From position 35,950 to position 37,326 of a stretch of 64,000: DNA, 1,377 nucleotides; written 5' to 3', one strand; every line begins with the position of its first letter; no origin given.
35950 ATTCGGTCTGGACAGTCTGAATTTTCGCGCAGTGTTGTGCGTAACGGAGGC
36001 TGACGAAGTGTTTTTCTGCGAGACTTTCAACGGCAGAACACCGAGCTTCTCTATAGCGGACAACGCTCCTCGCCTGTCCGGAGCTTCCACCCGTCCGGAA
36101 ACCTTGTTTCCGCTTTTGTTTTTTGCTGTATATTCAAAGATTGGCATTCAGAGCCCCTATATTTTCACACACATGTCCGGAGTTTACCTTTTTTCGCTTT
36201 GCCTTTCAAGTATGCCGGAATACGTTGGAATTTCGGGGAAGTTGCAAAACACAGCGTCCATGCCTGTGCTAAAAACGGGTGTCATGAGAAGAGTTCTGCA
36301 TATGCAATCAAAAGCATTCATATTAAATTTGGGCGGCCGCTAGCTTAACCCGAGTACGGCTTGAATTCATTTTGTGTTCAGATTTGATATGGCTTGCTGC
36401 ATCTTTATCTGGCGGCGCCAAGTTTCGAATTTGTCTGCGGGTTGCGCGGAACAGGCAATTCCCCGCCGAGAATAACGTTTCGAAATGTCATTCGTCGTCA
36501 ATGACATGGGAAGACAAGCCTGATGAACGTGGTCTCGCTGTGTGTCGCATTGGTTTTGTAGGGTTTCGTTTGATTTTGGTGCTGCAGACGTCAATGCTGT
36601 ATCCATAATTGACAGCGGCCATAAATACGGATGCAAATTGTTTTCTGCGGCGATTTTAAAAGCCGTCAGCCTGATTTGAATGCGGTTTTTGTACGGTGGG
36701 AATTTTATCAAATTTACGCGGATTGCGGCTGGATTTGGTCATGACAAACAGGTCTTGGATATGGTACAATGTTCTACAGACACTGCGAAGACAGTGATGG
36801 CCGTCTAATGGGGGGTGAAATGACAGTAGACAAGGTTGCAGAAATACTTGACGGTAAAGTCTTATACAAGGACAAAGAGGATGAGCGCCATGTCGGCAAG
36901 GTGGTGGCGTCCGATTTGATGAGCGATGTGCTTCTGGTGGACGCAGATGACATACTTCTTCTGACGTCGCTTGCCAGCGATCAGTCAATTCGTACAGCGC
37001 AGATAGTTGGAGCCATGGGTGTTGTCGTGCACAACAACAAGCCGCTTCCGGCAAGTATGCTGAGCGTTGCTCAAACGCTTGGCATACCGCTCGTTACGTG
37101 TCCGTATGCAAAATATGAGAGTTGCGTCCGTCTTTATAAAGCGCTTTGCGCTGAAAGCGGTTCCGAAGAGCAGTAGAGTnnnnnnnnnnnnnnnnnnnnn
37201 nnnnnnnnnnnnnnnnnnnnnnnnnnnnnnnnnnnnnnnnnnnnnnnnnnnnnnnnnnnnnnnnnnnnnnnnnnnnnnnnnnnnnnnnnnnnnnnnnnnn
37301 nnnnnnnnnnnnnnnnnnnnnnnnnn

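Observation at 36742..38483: DRTGG-like / CBS-pair plus HATPase_c kinase / DRTGG-like signalling triad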

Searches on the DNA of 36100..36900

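Call 80: search_rna_families(source=window, start=36100, end=36900, threshold=evalue, max_evalue=1)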
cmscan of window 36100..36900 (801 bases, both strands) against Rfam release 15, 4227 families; matches with E-value up to 1: 0.
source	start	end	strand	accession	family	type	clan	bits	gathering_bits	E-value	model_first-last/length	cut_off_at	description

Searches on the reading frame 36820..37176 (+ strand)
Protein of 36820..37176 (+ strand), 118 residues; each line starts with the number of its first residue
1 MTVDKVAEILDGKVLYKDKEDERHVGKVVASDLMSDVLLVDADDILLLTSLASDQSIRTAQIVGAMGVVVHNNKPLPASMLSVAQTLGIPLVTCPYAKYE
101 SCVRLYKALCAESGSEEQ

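Call 3: search_protein_families(library=pfam, proteins=[window:36820-37176:+], max_evalue=1)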
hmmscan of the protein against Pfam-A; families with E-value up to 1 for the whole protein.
window:36820-37176:+ (118 aa): 5 families
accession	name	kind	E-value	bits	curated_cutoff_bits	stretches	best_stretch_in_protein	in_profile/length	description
PF07085.17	DRTGG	-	6.4e-05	23.2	25.2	1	6-105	2-102/105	DRTGG domain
PF07905.16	PucR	-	0.00011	23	33.5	1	10-96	8-103/118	Purine catabolism regulatory protein-like family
PF20754.2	Thermo-DBP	-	0.021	15.4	24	1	1-38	3-40/98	Thermo-DBP-RP2 C-terminal domain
PF02225.27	PA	-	0.034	14.7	23.9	1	47-76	39-62/95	PA domain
PF18428.7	BRCT_3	-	0.093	13.2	26.1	1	61-93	44-75/102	BRCA1 C Terminus (BRCT) domain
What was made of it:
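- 36820..37176 (+): Gene A: A-type DRTGG-fold protein, 118 aa. Signature D32-L-M-S35-D-V, T49-S-L-x-S-x-Q55-x-x-R58-T59-A, K74. Pfam DRTGG 23.2 bits, E 6e-5, below GA 25.2 (call 3).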

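Call 4: search_protein_families(library=ncbifam, proteins=[window:36820-37176:+], max_evalue=1)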
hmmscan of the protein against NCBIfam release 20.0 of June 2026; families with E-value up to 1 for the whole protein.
window:36820-37176:+ (118 aa): 4 families
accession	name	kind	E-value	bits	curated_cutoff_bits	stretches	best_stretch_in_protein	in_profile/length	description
NF011443.0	PRK14869.1-5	equivalog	1.1e-06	27.4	335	1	2-102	140-240/546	putative manganese-dependent inorganic diphosphatase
NF011441.0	PRK14869.1-3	equivalog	0.00038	19.2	753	1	2-102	139-239/548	putative manganese-dependent inorganic diphosphatase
NF011440.0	PRK14869.1-2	equivalog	0.026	13.1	746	1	2-104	136-236/541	putative manganese-dependent inorganic diphosphatase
NF010710.0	PRK14112.1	equivalog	0.31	10.9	297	0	35-71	60-96/149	urease accessory protein UreE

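Call 24: search_solved_structures(query=window:36820-37176:+, max_evalue=10, show_alignments=2)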
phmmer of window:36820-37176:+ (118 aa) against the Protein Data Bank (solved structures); distinct sequences matched with E-value up to 10: 1.
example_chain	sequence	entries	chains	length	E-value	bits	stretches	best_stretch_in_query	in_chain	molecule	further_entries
4ex6_A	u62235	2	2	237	0.66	13.4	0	39-91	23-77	AlnB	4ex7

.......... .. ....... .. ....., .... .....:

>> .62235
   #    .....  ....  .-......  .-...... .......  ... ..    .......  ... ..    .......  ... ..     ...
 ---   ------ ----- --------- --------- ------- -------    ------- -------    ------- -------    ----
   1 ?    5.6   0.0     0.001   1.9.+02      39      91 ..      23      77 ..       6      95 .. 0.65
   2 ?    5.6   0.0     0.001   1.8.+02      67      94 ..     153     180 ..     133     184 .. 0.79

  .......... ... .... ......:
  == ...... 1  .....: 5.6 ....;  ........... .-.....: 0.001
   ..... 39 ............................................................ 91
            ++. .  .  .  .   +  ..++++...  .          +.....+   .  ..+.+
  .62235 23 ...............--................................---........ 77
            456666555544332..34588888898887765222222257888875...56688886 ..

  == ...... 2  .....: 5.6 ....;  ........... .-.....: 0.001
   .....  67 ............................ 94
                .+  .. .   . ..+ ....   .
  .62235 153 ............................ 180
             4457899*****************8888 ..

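Call 26: find_homologous_proteins(query=window:36820-37176:+, max_evalue=0.001)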
Query window:36820-37176:+ (118 aa): 395 proteins with E <= 0.001 among 406 candidates; the best 120 are listed.
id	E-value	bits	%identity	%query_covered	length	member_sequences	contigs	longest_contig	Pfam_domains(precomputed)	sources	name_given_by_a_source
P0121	4.2e-68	244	100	100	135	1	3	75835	-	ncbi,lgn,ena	-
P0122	1.2e-48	181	81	90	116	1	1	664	-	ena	-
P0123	9.4e-47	175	73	100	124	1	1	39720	-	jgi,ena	jgi:hypothetical protein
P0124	1.3e-46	175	75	96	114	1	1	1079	-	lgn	-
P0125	1.4e-46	175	77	92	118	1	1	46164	-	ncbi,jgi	ncbi:MAG: hypothetical protein ACOX9C_04880 [Kiritimatiellia bacterium]|jgi:hypothetical protein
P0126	2.3e-46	174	76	95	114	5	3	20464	-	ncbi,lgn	-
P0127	1.2e-45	172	73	96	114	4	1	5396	-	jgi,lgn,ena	-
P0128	6.4e-45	169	72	98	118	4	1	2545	-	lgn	-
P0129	6.5e-45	169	71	97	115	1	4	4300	-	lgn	-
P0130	1.2e-44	169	75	95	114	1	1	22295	-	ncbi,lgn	-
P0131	1.5e-44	168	75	95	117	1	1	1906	-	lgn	-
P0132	1.9e-44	168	72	98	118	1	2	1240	-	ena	-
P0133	2.1e-44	168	72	96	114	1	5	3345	-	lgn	-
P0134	3.0e-44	167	75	92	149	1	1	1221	-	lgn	-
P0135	3.6e-44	167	75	95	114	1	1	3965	-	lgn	-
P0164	1.9e-37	145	63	99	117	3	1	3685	PF07085.18,PF07905.17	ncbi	-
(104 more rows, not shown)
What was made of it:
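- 36820..37176 (+): 395 homologues; those listed are mostly 110-118 aa (call 26).
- Checked: The homologues listed are mostly 110-118 aa (call 26).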

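Call 51: search_solved_structures(query=A1, max_evalue=1, show_alignments=3)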
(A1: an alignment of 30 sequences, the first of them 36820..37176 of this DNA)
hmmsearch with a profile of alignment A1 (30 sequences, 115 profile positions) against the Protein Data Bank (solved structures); distinct sequences matched with E-value up to 1: 1.
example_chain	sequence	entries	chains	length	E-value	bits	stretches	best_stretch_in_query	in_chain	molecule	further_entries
3c3w_A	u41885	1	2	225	0.39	13.6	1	44-76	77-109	TWO COMPONENT TRANSCRIPTIONAL REGULATORY PROTEIN DEVR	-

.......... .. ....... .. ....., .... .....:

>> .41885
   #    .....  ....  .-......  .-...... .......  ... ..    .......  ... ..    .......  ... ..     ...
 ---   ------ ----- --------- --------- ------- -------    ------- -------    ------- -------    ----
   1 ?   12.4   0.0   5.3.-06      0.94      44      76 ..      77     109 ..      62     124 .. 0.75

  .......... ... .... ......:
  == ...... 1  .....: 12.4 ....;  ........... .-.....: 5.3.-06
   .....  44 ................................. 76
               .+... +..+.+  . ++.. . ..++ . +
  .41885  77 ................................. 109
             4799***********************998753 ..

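Call 82: search_protein_families(library=padloc, proteins=[window:36820-37176:+], max_evalue=0.01)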
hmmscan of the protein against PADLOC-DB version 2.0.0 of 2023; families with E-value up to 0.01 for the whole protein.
window:36820-37176:+ (118 aa): 0 families
